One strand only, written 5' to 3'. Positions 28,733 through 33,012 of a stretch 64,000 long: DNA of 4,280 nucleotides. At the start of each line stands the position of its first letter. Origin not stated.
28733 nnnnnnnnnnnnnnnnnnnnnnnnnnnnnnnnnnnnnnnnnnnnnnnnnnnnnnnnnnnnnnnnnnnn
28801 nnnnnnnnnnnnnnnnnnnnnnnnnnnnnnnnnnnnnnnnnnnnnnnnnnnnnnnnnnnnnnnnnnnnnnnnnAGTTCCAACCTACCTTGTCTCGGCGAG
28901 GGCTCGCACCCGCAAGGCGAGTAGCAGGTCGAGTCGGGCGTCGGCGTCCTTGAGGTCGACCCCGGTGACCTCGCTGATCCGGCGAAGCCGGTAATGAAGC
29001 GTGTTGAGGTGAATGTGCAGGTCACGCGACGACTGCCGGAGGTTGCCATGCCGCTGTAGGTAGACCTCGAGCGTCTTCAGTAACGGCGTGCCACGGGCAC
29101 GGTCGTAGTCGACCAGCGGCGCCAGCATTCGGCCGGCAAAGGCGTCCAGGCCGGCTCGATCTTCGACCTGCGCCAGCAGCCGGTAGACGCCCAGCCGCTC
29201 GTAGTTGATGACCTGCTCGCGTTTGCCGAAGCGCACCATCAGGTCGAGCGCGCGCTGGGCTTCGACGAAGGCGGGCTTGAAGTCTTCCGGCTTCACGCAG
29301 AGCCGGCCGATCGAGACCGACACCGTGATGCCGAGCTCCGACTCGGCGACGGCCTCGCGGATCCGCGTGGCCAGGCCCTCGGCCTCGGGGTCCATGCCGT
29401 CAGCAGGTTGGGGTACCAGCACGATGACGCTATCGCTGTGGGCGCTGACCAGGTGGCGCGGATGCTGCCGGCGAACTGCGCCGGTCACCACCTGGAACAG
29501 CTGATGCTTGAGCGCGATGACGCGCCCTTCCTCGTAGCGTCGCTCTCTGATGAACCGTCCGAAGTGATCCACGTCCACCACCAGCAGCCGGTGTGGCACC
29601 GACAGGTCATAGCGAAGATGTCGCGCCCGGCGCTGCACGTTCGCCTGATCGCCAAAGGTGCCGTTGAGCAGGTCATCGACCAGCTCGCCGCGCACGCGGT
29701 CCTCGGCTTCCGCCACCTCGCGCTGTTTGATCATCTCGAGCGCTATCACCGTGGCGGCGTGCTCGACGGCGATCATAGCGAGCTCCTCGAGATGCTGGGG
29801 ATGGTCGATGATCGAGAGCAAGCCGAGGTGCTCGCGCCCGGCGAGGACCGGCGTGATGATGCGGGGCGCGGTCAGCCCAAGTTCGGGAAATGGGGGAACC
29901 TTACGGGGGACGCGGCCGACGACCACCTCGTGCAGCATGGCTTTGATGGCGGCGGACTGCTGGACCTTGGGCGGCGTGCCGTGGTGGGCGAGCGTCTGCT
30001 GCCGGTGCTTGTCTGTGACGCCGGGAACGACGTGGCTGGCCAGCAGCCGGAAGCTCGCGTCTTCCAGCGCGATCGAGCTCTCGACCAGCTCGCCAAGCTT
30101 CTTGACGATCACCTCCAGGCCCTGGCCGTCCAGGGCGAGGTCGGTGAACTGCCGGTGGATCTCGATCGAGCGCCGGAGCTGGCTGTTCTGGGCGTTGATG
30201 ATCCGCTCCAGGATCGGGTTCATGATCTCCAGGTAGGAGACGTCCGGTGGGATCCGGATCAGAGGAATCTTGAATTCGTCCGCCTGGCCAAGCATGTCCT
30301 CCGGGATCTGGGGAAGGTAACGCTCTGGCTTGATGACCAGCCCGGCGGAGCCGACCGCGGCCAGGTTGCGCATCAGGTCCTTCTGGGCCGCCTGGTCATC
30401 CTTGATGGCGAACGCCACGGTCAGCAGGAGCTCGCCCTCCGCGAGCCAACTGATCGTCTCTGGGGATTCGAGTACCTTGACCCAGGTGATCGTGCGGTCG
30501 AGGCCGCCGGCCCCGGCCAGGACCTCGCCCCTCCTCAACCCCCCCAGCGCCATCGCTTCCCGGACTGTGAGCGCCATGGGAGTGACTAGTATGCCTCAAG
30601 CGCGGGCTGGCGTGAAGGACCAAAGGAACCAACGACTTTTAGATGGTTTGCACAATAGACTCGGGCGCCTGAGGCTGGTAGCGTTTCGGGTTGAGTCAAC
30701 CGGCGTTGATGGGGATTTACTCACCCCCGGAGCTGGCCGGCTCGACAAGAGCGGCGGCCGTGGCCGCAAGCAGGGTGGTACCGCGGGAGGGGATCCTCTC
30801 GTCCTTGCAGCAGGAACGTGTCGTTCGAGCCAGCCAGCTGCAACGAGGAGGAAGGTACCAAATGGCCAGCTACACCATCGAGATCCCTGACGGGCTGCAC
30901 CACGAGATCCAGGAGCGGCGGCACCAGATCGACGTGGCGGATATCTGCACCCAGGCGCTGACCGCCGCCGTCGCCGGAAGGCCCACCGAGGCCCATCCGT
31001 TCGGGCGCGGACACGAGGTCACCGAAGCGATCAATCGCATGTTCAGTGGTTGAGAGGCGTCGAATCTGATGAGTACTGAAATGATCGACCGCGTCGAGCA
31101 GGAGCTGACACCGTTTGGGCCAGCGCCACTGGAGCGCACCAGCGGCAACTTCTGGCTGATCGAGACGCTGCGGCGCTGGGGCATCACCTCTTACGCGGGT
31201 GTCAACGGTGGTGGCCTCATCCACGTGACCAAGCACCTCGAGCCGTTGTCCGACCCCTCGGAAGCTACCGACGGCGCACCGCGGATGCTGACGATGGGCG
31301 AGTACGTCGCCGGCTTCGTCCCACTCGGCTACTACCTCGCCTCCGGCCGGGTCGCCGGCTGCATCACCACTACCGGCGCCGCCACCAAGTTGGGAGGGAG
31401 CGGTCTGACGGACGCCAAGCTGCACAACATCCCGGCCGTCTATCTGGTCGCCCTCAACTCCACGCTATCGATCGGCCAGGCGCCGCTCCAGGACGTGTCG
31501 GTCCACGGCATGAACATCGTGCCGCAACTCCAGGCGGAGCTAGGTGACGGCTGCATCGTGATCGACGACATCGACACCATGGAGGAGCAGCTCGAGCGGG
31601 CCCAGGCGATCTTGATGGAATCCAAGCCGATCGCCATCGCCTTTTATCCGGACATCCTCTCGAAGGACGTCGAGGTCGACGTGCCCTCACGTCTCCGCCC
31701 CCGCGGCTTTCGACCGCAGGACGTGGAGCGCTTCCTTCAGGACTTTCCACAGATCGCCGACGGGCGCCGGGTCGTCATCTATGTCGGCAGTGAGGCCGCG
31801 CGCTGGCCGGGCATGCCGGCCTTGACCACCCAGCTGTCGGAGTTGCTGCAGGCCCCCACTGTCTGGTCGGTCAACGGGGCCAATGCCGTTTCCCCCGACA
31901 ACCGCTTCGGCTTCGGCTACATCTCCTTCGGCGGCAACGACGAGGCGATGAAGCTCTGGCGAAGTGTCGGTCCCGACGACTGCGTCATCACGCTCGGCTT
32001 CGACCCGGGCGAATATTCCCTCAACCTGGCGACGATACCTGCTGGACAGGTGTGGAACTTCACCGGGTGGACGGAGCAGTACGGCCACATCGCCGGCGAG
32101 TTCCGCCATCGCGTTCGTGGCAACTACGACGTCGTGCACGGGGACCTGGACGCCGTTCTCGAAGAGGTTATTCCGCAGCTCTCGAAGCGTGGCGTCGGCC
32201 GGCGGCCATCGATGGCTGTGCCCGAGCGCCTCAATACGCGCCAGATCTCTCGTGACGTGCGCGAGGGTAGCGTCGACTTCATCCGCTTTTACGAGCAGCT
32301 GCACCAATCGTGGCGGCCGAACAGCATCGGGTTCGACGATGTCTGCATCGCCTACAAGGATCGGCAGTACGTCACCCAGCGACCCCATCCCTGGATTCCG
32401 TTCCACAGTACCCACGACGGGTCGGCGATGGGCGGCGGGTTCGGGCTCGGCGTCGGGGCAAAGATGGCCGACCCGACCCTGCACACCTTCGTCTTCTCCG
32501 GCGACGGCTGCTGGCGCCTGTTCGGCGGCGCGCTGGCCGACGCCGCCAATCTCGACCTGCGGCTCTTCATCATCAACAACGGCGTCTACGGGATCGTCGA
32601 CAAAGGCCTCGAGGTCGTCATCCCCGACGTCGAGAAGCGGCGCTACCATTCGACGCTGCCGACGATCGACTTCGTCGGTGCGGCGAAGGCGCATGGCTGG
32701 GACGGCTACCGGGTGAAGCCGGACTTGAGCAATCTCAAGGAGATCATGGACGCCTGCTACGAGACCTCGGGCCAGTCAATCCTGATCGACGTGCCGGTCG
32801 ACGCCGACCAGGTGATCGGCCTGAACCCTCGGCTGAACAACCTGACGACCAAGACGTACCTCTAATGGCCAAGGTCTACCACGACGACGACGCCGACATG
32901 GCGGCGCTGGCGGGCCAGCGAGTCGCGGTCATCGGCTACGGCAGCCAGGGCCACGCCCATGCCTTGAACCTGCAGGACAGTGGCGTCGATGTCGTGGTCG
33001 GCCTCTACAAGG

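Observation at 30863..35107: Divergent single-subunit ALS-like TPP enzyme plus small RHH protein heading a tightly coupled ilvC / short leuA(cimA-like) / ilvE operon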

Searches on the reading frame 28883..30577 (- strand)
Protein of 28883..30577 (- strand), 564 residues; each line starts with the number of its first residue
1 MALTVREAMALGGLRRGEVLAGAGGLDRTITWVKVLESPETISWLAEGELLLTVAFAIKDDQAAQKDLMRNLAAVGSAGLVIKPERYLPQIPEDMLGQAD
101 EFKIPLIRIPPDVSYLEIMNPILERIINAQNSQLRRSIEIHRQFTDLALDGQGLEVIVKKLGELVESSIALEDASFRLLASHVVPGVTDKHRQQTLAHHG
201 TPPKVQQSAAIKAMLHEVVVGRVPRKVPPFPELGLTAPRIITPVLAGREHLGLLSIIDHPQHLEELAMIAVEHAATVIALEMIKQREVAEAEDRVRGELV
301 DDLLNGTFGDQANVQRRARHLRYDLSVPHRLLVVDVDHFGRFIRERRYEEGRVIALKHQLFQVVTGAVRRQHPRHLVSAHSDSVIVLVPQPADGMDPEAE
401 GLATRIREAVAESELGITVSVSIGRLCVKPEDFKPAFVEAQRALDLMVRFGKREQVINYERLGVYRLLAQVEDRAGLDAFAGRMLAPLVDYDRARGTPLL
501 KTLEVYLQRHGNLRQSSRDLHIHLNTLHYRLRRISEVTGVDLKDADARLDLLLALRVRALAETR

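Call 4: search_protein_families(library=pfam, proteins=[window:28883-30577:-], max_evalue=0.01)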
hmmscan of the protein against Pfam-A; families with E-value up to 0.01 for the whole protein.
window:28883-30577:- (564 aa): 4 families
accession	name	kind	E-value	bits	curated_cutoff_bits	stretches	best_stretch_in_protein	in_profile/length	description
PF07905.16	PucR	-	6.6e-32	110.7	33.5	1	9-126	3-118/118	Purine catabolism regulatory protein-like family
PF13556.12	HTH_30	-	3.2e-21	75.3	27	1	499-557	1-59/59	PucR C-terminal helix-turn-helix domain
PF17853.6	GGDEF_2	-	6e-19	68.8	24.5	1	310-446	5-116/116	GGDEF-like domain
PF06018.20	CodY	-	0.00014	21.9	29.5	1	240-297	111-167/177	CodY GAF-like domain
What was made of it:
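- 28883..30577 (-): PucR-family transcription regulator, divergent from the ilv operon and apparently co-transcribed with leuCD. Pfam PucR 111 bits, GGDEF_2 69 bits, HTH_30 75 bits; weak CodY GAF-like hit E=1.4e-4 (call 4).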

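Call 5: search_protein_families(library=ncbifam, proteins=[window:28883-30577:-], max_evalue=0.01)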
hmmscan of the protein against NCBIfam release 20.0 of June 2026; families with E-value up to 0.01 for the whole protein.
window:28883-30577:- (564 aa): 6 families
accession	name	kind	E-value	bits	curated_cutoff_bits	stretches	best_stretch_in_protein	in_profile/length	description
NF058503.1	SprTransRegAdeR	equivalog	2.3e-35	122.4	700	1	153-560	8-401/403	sporulation transcriptional activator AdeR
NF045769.1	TransActPmfR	equivalog_domain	2e-22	79.4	800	2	2-109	5-111/470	transcciptional activator PmfR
NF008550.0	PRK11477.1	equivalog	1.4e-15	57.1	612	1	247-557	85-381/385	CdaR family transcriptional regulator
NF050824.1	TransRegRv1453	equivalog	4e-07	29.2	600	1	418-544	267-387/404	Rv1453 family transcriptional regulator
NF003170.0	PRK04158.1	equivalog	2.3e-05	23.9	255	1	158-296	29-168/259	GTP-sensing pleiotropic transcriptional regulator CodY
TIGR02787.1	codY_Gpos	equivalog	0.003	16.8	267.2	1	240-298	110-167/251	GTP-sensing pleiotropic transcriptional regulator CodY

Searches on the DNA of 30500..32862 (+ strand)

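Call 56: search_rna_families(source=window, start=30500, end=31100, threshold=evalue, max_evalue=1, show_alignments=2)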
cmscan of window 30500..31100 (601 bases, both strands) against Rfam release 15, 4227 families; matches with E-value up to 1: 2.
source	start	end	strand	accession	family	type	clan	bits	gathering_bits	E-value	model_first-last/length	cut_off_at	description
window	30697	30809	+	RF00230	T-box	Cis-reg; leader;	-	35.9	93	2.3e-06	1-219/219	no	T-box leader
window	30660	30762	+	RF02828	Scr3920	Gene; sRNA;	-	17.1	88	0.75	1-125/125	no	Streptomyces RNA 3920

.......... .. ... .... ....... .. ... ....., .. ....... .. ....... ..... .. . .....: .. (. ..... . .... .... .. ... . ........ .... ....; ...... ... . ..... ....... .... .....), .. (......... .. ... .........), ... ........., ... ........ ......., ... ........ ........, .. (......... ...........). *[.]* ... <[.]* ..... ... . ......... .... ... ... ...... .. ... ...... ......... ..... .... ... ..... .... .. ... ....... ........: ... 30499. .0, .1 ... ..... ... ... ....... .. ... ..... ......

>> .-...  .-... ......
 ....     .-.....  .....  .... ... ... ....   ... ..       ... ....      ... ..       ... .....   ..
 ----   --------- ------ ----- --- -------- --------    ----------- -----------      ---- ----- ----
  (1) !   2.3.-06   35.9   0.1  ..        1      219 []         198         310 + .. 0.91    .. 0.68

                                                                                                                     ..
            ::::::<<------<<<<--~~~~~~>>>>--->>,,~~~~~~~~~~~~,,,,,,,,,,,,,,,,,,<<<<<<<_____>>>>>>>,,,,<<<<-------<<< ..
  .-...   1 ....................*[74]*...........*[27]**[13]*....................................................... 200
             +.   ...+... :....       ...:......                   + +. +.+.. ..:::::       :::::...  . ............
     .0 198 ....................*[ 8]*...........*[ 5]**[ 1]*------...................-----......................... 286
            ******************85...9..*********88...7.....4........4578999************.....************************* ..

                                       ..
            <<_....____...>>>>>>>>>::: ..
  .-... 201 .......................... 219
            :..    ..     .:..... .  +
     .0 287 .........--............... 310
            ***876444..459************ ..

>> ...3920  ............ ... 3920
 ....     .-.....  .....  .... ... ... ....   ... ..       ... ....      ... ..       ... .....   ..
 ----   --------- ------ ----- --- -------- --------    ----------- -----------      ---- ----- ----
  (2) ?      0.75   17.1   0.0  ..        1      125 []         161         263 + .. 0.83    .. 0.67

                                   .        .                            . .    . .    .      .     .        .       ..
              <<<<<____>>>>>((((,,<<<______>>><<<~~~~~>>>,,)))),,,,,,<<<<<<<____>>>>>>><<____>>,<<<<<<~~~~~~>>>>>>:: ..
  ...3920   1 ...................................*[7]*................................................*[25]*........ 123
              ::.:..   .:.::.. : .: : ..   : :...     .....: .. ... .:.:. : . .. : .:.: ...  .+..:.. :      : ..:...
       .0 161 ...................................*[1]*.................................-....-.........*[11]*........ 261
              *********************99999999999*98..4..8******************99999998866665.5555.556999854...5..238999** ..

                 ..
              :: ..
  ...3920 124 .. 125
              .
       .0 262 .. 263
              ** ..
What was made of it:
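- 30690..30812 (+): Reduced T-box leader. Stem I runs about 30693-30743 (K-turn-like UGA/GGAG; terminal loop with the CUC-A specifier at 30720-30723). It continues with an 11-nt linker, Stem III, the T-box sequence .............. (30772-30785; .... bulge 30776-30779) and the antiterminator/anti-sequestrator 3' strand. Rfam RF00230 35.9 bits, E=2.3e-6, below the gathering score (call 56).
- On T-box leader (Rfam RF00230): 35.9 bits, E=2.3e-6 (call 56).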

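Call 63: build_rna_model(alignment_id=A6, structure=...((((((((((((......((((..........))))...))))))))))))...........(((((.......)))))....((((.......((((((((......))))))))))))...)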
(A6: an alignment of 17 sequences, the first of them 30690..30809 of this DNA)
Model R1 built from alignment A6 (17 sequences, 126 columns); structure: as given.
model positions 119; base pairs 33; branch points 2; effective number of sequences 1.11; information 0.59 bits per position. Calibrated on 0.2 Mb of random sequence (short: E-values are rough).
structure used (alignment columns):
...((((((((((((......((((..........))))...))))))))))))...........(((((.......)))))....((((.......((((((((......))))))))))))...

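Call 64: search_with_rna_model(model_id=R1, sources=[window, L001, L002, L003, L004, L005, L006, L007, L008, L009, L010, L011, L012, L013, L014, L015, L016, L017, L018, L019, L020, L021, L022, L023, L024, L025, L026, L027, L028, L029, L030, L031, L032, L033, L034, L035, L036, L037, L038, L039, L040, L041, L042, L043, L044, L045, L046, L047, L048, L049, L050, L051, L052, L053, L054, L055, L056, L057, L058, L059, L060, L061, L062, L063, L064, L065, L066, L067, L068, L069, L070, L071, L072, L073, L074, L075, L076, L077, L078, L079, L080, L081], max_evalue=1)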
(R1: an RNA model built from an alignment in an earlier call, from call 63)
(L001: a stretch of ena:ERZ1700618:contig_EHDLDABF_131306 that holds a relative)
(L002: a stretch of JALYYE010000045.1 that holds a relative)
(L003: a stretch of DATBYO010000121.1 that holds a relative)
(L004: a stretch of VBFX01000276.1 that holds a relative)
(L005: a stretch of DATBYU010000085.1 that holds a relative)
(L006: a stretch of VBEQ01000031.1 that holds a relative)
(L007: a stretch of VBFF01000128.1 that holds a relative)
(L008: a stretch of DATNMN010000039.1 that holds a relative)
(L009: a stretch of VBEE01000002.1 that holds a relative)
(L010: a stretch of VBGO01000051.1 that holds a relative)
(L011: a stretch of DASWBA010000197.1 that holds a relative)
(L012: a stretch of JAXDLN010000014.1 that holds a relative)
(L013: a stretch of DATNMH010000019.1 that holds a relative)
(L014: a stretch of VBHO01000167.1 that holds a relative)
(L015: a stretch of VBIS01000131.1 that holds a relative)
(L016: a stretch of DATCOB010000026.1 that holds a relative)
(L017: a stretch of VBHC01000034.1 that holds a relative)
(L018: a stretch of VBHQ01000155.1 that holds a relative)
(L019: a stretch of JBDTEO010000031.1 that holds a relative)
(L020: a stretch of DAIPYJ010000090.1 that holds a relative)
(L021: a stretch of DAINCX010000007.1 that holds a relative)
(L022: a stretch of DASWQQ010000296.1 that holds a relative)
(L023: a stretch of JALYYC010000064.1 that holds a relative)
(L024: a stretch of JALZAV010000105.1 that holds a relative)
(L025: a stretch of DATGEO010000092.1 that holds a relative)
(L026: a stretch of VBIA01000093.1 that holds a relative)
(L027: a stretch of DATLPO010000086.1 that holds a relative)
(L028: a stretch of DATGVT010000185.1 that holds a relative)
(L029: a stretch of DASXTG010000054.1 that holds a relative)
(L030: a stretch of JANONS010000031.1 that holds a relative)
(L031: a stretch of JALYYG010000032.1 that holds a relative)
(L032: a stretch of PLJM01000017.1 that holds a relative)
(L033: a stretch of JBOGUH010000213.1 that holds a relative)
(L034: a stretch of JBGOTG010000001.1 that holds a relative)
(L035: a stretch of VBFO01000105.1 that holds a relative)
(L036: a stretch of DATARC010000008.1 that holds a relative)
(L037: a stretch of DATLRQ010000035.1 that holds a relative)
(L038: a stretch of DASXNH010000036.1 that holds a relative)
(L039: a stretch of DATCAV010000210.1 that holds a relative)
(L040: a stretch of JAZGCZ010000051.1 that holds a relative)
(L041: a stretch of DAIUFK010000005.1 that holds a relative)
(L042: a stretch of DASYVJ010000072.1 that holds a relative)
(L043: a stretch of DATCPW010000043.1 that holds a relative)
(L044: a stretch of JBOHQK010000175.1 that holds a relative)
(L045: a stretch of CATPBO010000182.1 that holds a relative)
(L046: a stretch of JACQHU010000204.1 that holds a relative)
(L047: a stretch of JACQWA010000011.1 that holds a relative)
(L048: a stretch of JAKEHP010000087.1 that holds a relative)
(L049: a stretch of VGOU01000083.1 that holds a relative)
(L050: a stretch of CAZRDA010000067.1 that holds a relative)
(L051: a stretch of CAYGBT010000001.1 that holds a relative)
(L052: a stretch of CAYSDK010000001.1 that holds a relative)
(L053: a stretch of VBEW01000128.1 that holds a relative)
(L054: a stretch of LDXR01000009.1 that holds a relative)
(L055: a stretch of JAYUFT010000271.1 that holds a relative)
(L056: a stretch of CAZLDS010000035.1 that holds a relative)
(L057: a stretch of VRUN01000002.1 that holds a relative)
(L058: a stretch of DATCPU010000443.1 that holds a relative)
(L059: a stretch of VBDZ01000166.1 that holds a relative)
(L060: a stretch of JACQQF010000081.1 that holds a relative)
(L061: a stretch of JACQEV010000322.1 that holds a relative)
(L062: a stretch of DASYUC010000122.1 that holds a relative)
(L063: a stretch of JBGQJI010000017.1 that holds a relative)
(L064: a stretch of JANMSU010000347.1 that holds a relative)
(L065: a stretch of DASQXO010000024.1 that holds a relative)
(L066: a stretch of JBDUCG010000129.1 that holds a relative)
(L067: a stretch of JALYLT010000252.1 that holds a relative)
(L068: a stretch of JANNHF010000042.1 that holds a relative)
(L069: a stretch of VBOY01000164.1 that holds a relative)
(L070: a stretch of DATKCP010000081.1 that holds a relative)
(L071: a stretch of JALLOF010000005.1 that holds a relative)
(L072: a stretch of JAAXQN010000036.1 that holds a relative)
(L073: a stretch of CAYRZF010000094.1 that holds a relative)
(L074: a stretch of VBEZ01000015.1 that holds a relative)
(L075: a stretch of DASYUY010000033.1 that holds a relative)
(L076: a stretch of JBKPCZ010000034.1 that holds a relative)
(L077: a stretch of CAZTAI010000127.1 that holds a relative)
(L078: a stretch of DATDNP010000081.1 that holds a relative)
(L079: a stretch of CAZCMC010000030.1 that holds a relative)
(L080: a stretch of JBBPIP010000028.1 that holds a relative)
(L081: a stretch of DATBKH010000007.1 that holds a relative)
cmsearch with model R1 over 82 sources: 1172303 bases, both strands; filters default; matches with E-value up to 1: 30.
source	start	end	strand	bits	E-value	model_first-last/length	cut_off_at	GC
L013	9647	9765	+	130.2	2.8e-26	1-119/119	no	0.65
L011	9649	9767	+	129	5.1e-26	1-119/119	no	0.69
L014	8201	8320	+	128.4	7e-26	1-119/119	no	0.68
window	30690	30809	+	127.9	9e-26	1-119/119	no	0.67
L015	2239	2356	+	127.5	1.1e-25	1-119/119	no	0.67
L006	734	852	+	127.3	1.3e-25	1-119/119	no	0.69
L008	1243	1360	+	127.1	1.4e-25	1-119/119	no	0.66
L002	3174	3292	+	126.1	2.3e-25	1-119/119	no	0.68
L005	1587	1704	+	125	4e-25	1-119/119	no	0.67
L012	8156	8273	+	124.2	6.1e-25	1-119/119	no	0.67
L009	2766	2888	+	123.5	8.8e-25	1-119/119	no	0.67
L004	666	785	+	123.3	9.7e-25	1-119/119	no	0.68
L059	9633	9754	+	121.9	2e-24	1-119/119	no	0.67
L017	1492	1612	+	120.7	3.8e-24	1-119/119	no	0.64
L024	4155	4276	+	118.6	1.1e-23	1-119/119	no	0.71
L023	9645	9762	+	118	1.5e-23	1-119/119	no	0.69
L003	9627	9746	+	117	2.4e-23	1-119/119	no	0.66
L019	9642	9759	+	113.7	1.3e-22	1-119/119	no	0.71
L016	9630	9748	+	111.5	4.1e-22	1-119/119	no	0.71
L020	8301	8416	+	110.9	5.5e-22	1-119/119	no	0.71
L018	2476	2593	+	109.3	1.2e-21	1-119/119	no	0.69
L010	3999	4115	+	108.7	1.7e-21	1-119/119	no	0.62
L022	5940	6056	+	102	5.4e-20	1-119/119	no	0.67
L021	9632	9747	+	101.3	7.8e-20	1-119/119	no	0.66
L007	120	229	+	84.8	3.6e-16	1-119/119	no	0.7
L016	1777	1857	+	28.5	0.0013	1-119/119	no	0.62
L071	14711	14744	+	25.3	0.0068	82-116/119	no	0.62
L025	16907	17026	-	20.1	0.1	1-119/119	no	0.65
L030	5775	5882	+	18.8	0.19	1-119/119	no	0.7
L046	592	641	+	16.8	0.55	62-116/119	no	0.64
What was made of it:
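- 30690..30812 (+): Model R1 hits all 25 window-type loci at 85-130 bits (call 64).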

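Call 65: search_rna_families(sources=[L028, L030, L033, L046, L049, L064, L066, L075, L077], threshold=evalue, max_evalue=0.01)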
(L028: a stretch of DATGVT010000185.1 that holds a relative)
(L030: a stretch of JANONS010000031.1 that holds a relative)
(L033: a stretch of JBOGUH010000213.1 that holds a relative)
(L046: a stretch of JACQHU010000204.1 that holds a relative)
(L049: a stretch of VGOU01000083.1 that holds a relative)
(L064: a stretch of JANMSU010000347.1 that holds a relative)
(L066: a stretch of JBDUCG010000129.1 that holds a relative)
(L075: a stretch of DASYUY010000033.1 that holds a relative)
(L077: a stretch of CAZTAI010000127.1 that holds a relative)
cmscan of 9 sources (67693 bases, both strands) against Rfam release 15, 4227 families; matches with E-value up to 0.01: 3.
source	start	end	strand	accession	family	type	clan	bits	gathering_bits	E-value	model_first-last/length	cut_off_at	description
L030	5648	5882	+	RF00230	T-box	Cis-reg; leader;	-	98.3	93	2.1e-20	1-219/219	no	T-box leader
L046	427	644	+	RF00230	T-box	Cis-reg; leader;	-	98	93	2.6e-20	1-219/219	no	T-box leader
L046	267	370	+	RF00442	Guanidine-I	Cis-reg; riboswitch;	-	63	63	8.6e-09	1-107/107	no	Guanidine-I riboswitch aptamer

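Call 71: search_rna_families(sources=[L001, L025, L032, L051, L060, L071], threshold=gathering)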
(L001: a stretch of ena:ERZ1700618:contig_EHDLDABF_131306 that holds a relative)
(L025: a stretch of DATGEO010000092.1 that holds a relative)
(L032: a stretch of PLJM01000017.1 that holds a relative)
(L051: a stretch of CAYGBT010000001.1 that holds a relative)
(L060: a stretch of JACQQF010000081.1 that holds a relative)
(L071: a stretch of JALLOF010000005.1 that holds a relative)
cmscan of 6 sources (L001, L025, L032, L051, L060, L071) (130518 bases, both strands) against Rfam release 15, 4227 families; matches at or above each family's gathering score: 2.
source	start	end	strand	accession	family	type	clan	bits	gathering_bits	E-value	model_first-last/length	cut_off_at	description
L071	14502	14747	+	RF00230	T-box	Cis-reg; leader;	-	101.2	93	7.5e-21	1-219/219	no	T-box leader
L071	1780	1852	-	RF00005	tRNA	Gene; tRNA;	CL00001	65.6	29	1.1e-11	1-71/71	no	tRNA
